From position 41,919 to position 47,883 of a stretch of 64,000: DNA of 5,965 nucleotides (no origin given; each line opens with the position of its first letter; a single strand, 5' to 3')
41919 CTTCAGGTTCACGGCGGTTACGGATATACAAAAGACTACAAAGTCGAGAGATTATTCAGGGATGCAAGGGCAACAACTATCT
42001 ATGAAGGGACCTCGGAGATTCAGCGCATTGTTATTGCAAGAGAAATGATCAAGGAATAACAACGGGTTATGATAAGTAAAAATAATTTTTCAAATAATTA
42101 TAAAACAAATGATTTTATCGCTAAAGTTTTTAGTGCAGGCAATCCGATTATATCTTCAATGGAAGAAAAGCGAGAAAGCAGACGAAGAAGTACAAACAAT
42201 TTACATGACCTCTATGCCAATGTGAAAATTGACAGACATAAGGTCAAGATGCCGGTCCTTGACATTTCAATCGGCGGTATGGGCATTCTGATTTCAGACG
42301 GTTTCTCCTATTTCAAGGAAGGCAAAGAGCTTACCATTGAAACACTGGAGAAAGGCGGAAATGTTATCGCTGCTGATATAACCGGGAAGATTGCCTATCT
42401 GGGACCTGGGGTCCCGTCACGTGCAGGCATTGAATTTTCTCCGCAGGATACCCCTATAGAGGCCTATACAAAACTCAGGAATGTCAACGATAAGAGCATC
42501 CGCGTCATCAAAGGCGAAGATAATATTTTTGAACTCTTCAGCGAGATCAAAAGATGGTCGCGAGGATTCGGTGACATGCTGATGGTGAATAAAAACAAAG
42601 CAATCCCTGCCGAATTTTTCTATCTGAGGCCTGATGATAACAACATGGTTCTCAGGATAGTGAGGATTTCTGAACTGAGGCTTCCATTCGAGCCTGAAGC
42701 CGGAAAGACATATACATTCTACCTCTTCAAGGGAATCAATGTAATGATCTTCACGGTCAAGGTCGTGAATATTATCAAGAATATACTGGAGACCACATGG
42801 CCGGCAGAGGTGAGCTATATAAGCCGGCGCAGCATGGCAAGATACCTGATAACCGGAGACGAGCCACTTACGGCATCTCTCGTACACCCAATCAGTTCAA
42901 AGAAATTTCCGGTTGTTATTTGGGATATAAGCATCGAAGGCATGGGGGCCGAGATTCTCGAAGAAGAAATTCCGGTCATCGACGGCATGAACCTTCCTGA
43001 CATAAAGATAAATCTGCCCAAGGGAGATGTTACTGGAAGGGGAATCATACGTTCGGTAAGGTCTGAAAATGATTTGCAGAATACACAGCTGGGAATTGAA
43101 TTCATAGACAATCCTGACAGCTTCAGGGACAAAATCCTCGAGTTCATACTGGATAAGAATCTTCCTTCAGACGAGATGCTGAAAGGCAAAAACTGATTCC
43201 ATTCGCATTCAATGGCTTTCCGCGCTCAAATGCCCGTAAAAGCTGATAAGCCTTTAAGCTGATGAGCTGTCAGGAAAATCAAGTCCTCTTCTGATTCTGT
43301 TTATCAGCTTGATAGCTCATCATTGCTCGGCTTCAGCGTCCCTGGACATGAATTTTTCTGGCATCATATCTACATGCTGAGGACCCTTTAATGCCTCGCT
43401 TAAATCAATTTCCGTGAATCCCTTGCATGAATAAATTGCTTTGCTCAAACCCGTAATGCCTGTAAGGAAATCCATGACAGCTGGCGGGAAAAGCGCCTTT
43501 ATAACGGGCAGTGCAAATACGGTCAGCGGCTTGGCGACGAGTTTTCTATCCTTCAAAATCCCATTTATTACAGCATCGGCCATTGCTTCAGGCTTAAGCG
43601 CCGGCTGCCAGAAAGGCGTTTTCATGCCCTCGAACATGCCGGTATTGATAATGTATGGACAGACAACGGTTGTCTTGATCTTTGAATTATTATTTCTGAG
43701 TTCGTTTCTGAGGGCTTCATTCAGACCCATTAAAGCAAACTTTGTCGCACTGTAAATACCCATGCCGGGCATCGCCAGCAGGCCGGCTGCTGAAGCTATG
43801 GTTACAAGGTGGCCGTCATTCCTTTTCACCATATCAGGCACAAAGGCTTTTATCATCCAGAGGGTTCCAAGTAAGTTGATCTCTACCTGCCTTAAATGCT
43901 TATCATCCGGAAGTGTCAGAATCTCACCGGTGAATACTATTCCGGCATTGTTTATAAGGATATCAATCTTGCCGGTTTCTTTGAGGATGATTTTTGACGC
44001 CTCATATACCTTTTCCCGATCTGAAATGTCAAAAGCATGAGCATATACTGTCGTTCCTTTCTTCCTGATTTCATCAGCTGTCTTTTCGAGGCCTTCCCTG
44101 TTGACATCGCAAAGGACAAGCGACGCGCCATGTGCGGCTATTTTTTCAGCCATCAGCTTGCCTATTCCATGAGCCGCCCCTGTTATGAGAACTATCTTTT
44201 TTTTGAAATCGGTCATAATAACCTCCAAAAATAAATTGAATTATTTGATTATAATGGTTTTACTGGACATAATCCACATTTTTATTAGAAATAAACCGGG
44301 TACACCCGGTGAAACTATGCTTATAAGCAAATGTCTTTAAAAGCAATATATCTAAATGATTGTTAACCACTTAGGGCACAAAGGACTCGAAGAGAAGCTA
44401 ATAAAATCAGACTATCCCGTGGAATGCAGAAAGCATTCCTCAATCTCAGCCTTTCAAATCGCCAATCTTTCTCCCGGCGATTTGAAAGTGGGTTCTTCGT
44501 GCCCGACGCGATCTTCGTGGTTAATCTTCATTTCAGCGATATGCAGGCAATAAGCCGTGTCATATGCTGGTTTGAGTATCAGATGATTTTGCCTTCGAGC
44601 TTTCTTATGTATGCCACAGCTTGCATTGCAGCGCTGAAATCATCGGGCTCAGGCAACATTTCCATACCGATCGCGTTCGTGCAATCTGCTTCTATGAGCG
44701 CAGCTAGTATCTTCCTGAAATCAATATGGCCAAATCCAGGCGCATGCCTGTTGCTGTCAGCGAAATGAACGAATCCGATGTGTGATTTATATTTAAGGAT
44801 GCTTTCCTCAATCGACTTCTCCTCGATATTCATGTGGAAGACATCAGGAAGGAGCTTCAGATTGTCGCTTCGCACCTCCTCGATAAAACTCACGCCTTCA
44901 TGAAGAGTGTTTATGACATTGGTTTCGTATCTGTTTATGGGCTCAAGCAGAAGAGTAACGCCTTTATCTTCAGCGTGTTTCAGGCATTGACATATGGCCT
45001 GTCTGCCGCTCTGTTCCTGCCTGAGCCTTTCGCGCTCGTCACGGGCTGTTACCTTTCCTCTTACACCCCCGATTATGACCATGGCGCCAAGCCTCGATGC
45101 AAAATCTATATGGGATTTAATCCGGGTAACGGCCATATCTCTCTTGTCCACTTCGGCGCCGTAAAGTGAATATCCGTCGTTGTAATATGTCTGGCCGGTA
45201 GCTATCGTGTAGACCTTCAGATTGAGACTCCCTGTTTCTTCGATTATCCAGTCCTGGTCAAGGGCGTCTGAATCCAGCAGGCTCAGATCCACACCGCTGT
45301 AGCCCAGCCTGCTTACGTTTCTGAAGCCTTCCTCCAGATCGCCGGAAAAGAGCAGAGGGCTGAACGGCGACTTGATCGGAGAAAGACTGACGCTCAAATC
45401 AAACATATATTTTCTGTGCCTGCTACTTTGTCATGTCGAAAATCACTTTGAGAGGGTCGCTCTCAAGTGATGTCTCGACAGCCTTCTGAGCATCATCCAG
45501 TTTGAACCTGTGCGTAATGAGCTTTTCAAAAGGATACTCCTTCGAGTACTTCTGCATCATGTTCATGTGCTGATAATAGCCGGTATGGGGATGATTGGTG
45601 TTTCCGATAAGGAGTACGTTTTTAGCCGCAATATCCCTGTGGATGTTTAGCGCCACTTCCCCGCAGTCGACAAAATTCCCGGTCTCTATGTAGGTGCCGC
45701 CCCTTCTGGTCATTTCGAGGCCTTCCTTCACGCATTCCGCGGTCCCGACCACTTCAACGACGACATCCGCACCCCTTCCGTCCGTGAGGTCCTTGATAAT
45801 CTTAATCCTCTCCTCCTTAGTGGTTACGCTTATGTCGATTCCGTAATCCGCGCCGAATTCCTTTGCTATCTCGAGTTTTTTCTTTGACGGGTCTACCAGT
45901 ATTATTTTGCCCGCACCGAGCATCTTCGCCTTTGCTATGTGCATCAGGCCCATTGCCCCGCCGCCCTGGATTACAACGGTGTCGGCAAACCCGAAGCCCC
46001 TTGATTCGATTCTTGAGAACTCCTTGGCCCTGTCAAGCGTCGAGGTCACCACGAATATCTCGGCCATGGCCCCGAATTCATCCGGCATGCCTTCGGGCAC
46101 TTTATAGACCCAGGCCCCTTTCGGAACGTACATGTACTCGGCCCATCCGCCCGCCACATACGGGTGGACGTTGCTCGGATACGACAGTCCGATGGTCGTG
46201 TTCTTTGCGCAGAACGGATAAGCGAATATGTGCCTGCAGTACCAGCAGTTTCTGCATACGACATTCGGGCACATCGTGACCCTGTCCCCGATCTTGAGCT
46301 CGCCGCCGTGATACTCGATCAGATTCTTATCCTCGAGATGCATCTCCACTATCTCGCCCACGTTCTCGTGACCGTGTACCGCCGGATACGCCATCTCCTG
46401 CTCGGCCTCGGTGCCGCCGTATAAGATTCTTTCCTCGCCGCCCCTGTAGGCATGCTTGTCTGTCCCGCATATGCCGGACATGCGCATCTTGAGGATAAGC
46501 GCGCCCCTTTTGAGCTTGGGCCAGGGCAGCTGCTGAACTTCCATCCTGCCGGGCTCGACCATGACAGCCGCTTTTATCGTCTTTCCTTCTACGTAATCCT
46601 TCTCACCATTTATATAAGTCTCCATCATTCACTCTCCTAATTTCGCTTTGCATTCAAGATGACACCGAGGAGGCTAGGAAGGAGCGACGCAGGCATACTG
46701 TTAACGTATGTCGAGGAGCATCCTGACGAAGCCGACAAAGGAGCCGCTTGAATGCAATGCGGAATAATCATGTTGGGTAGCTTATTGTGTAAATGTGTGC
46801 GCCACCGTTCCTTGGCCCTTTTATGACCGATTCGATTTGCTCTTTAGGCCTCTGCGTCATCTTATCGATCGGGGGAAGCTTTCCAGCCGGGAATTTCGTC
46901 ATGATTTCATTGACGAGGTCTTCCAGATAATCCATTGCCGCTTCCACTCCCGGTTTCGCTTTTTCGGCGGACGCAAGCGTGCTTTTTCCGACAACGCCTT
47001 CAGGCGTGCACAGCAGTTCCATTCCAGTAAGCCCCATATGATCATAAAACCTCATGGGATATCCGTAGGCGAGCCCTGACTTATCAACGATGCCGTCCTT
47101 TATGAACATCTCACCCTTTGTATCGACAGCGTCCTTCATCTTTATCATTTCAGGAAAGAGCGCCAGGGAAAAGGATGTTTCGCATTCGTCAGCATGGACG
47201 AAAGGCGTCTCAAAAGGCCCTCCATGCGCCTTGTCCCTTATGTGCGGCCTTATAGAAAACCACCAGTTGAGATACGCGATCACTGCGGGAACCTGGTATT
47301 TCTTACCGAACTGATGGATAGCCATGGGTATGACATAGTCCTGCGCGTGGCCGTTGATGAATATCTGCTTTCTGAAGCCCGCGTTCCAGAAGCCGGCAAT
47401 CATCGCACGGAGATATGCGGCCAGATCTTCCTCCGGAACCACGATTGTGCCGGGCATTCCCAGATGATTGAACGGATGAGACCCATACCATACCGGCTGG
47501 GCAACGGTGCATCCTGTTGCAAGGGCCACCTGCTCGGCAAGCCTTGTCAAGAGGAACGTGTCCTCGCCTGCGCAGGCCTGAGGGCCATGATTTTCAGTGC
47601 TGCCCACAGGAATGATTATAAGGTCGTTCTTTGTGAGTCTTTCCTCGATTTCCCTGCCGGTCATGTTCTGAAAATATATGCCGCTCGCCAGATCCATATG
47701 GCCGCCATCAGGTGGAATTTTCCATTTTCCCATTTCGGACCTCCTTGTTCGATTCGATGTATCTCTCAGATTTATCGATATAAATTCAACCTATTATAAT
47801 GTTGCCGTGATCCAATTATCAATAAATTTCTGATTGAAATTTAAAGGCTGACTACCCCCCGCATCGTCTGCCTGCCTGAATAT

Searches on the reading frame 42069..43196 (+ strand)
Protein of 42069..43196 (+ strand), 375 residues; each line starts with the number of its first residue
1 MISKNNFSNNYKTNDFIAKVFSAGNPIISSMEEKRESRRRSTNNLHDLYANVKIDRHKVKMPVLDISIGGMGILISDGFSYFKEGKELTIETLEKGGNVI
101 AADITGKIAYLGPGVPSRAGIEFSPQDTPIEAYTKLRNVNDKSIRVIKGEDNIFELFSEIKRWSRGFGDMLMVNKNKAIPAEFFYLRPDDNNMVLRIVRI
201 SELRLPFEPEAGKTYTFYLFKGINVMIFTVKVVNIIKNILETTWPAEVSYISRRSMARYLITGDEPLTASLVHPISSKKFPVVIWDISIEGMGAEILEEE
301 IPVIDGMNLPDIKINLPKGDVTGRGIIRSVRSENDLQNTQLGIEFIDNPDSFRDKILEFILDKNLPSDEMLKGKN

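Call 60: search_protein_families(library=pfam, proteins=[window:42069-43196:+], max_evalue=0.00001)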
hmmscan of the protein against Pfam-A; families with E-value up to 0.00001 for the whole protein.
window:42069-43196:+ (375 aa): 1 family
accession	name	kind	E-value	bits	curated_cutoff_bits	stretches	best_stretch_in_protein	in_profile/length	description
PF07238.19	PilZ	-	1.6e-08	35.2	22.5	0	34-128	2-90/102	PilZ domain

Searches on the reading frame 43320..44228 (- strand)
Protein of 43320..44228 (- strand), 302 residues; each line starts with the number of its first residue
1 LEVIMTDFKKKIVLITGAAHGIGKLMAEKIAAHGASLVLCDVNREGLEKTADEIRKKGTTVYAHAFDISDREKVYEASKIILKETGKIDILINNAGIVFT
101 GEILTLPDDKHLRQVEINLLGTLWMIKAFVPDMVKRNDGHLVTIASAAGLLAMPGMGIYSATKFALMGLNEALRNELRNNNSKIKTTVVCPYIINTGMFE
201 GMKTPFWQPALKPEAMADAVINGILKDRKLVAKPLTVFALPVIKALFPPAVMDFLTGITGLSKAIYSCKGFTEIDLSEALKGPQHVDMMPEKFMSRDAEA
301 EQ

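Call 60: search_protein_families(library=pfam, proteins=[window:43320-44228:-], max_evalue=0.00001)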
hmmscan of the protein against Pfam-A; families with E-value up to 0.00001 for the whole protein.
window:43320-44228:- (302 aa): 3 families
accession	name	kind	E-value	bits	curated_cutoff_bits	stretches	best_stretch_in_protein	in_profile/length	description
PF00106.31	adh_short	-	4.6e-52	176.8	26.6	1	11-201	1-189/195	short chain dehydrogenase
PF13561.12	adh_short_C2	-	5.2e-36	124.8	27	1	17-204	1-186/236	Enoyl-(Acyl carrier protein) reductase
PF08659.16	KR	-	2.3e-16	60.7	22.6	1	13-174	3-164/180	KR domain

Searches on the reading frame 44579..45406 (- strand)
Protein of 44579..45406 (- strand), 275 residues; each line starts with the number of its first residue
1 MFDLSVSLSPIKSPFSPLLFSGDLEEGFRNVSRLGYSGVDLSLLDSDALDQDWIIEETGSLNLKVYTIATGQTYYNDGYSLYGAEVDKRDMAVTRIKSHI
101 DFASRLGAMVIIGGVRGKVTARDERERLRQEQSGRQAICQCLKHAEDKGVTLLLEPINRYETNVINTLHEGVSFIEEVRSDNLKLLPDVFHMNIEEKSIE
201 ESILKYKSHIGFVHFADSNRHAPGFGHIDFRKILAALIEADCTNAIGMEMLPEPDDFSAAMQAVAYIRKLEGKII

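Call 60: search_protein_families(library=pfam, proteins=[window:44579-45406:-], max_evalue=0.00001)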
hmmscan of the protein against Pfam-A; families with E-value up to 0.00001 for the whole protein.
window:44579-45406:- (275 aa): 1 family
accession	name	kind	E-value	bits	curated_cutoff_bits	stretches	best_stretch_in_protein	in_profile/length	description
PF01261.30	AP_endonuc_2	-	1.8e-35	123.2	31.1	1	28-262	1-244/249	Xylose isomerase-like TIM barrel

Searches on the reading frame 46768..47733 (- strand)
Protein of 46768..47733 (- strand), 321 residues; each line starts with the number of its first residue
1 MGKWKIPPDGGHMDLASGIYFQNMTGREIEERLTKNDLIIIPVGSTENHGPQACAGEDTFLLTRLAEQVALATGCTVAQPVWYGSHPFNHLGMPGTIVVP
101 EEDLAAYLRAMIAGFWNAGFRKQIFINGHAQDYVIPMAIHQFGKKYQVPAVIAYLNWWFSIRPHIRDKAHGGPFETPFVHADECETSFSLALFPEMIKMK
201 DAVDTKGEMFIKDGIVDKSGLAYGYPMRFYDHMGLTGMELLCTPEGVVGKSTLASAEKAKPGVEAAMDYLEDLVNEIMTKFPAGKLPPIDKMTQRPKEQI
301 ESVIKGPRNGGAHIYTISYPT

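Call 60: search_protein_families(library=pfam, proteins=[window:46768-47733:-], max_evalue=0.00001)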
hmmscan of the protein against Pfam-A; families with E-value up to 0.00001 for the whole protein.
window:46768-47733:- (321 aa): 1 family
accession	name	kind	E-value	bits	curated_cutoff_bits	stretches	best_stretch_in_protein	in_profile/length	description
PF02633.19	Creatininase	-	5.7e-49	167.1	31.3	1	23-273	2-237/238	Creatinine amidohydrolase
